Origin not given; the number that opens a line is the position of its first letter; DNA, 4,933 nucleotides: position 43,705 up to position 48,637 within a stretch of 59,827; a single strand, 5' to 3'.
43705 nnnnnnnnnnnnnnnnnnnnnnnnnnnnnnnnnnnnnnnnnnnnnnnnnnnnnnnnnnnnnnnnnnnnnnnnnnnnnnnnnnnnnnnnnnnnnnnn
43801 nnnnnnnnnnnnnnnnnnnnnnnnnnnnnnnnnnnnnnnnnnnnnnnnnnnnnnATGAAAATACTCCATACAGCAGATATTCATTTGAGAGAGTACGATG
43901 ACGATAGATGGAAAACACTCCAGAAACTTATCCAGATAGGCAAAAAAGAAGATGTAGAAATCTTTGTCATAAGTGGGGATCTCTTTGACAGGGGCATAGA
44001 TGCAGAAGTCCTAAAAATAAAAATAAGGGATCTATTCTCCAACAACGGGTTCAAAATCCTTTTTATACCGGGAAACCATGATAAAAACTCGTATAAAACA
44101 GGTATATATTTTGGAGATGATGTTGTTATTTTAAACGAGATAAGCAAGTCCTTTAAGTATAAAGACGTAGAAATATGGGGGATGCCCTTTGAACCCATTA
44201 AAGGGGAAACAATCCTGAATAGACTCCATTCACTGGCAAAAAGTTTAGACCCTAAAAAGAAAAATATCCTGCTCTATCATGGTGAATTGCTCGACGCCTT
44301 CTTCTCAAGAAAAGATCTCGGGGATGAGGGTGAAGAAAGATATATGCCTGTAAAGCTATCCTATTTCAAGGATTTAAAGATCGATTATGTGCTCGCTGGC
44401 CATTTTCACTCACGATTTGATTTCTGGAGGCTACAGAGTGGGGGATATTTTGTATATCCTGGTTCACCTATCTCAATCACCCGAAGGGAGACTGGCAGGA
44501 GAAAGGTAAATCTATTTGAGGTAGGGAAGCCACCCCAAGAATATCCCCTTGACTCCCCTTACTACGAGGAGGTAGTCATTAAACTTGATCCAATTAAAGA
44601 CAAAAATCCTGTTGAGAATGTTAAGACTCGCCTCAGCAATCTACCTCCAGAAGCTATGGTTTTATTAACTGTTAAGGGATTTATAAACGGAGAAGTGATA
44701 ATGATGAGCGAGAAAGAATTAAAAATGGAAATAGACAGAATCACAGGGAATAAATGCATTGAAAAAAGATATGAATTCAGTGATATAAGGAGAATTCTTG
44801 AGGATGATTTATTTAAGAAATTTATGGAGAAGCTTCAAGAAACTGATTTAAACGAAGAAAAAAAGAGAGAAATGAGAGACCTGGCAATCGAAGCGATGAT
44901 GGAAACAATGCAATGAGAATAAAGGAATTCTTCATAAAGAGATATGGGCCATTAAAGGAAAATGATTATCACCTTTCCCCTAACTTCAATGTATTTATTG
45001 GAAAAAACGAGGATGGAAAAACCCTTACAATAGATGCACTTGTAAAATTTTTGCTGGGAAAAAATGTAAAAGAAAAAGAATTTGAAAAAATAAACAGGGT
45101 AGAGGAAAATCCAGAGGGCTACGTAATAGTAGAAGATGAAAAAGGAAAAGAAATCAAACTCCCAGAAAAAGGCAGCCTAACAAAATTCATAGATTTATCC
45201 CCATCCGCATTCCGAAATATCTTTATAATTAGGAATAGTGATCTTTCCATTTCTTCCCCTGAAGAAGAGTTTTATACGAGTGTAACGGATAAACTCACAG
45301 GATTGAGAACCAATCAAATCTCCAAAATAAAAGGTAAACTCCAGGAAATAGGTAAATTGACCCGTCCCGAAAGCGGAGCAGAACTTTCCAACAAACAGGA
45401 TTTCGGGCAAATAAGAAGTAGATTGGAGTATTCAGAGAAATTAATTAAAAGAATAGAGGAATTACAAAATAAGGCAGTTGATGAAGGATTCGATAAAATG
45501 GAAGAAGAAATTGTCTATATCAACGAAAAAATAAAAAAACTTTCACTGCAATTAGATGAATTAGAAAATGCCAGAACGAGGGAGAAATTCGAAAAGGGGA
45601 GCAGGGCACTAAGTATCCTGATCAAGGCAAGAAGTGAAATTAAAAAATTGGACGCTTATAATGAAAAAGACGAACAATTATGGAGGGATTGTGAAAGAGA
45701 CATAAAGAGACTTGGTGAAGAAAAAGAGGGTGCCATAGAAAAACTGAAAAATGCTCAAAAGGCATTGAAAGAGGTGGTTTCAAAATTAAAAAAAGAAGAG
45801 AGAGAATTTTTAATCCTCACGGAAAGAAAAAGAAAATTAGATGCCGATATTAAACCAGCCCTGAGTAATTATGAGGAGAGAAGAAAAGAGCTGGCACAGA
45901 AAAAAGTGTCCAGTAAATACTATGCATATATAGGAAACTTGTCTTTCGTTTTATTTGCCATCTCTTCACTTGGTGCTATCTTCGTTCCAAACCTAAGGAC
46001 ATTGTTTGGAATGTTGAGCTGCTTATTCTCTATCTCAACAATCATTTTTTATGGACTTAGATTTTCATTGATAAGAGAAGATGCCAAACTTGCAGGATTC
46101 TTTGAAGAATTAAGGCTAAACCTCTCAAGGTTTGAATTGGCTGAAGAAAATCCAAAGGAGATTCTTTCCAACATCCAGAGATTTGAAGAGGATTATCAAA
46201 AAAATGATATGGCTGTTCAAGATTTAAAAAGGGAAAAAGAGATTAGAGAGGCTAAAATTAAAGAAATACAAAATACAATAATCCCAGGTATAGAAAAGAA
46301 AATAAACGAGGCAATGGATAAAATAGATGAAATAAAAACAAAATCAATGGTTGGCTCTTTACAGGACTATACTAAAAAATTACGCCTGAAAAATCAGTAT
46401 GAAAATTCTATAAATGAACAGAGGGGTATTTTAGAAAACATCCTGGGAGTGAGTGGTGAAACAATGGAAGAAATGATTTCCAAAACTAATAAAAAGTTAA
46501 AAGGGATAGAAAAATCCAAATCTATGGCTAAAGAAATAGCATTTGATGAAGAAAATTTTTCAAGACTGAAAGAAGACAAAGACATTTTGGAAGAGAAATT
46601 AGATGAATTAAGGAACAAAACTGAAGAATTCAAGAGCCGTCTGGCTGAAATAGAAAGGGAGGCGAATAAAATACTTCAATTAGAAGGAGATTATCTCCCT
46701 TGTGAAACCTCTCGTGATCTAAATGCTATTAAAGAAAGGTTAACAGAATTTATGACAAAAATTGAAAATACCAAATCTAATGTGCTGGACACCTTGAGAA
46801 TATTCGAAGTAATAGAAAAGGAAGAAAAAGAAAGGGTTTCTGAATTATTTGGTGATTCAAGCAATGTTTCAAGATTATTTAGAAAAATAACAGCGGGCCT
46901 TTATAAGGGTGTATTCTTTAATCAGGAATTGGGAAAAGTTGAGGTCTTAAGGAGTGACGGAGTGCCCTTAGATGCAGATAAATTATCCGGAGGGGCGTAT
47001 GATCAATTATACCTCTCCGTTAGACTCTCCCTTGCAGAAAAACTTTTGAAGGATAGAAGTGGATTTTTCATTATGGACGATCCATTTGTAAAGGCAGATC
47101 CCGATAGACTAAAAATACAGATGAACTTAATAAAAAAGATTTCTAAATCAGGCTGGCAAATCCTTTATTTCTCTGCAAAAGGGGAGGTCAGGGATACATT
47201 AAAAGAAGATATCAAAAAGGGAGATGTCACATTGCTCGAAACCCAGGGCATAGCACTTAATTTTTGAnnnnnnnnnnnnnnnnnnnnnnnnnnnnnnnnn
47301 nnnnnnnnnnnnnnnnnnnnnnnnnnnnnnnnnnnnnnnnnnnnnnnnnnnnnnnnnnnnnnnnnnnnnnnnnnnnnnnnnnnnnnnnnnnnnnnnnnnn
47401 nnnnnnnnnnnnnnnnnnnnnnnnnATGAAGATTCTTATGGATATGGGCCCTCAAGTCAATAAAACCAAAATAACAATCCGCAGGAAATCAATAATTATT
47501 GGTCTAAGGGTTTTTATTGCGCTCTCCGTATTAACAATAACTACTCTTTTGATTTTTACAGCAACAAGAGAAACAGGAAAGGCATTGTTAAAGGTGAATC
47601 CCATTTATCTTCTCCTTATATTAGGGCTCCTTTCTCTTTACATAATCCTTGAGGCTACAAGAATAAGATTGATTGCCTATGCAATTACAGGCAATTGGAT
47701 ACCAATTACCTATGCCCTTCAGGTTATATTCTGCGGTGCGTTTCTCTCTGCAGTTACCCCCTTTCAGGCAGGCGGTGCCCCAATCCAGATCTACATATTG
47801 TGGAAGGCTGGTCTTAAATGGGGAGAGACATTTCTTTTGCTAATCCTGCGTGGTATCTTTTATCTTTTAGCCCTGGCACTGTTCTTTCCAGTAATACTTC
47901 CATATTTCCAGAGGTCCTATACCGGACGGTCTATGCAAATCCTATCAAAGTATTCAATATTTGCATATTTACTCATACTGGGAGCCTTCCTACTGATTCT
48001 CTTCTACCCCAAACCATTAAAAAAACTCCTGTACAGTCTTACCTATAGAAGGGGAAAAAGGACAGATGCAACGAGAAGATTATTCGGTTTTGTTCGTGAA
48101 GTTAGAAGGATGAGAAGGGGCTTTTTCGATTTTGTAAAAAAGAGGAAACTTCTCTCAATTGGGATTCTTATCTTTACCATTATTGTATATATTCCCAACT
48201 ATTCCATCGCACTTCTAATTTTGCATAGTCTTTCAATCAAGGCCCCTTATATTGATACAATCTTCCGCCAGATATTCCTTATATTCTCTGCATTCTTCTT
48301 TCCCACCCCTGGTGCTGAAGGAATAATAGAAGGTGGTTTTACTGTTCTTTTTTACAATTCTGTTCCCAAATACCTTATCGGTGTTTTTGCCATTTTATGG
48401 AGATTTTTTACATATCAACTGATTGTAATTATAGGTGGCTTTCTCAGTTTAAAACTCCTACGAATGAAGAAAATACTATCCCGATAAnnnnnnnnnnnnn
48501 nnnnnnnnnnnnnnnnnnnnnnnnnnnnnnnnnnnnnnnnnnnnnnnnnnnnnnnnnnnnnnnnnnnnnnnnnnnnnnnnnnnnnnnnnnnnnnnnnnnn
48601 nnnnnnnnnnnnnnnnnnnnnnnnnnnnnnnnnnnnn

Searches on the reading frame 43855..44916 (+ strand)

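Call 24: search_protein_families(library=pfam, proteins=[window:43855-44916:+], max_evalue=0.00001)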
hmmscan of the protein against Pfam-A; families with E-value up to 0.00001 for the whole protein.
window:43855-44916:+ (353 aa): 2 families
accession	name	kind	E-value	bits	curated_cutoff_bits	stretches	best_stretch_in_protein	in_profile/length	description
PF00149.33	Metallophos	-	5.1e-19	69.9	21.5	1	1-186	1-190/191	Calcineurin-like phosphoesterase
PF12850.12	Metallophos_2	-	7e-09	36.3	27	1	1-207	1-137/154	Calcineurin-like phosphoesterase superfamily domain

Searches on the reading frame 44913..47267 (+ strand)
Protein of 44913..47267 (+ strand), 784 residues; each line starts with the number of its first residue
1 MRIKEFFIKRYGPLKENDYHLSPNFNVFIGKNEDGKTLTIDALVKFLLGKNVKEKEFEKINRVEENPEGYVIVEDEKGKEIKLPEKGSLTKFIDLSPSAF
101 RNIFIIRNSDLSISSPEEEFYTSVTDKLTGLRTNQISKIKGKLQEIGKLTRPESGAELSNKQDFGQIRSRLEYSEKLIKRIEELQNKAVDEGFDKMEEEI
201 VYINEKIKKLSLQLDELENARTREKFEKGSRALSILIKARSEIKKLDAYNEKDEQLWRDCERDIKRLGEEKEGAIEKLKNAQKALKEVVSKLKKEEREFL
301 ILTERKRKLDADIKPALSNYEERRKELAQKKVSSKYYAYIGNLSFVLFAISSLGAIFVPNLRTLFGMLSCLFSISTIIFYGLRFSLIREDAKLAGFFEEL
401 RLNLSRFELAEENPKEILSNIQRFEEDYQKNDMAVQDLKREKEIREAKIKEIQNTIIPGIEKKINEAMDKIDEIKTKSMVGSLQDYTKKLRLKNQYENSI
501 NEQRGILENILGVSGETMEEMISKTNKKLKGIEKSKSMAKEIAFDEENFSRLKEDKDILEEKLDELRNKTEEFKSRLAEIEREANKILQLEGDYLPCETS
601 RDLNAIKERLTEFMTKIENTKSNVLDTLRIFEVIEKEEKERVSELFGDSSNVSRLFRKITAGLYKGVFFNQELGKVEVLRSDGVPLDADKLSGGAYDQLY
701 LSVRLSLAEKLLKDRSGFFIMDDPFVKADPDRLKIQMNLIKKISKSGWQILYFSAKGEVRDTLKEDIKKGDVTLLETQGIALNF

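Call 24: search_protein_families(library=pfam, proteins=[window:44913-47267:+], max_evalue=0.00001)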
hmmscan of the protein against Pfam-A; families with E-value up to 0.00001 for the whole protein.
window:44913-47267:+ (784 aa): 1 family
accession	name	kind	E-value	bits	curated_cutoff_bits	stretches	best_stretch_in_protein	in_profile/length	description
PF13514.12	AAA_27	-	7.1e-07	29.4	22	0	1-53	1-56/206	AAA domain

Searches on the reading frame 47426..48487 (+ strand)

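Call 24: search_protein_families(library=pfam, proteins=[window:47426-48487:+], max_evalue=0.00001)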
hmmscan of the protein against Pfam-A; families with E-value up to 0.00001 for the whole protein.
window:47426-48487:+ (353 aa): 1 family
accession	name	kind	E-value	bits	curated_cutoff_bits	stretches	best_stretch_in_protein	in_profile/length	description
PF03706.18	LPG_synthase_TM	-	1.6e-30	107.1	33.4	1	32-337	2-302/302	Lysylphosphatidylglycerol synthase TM region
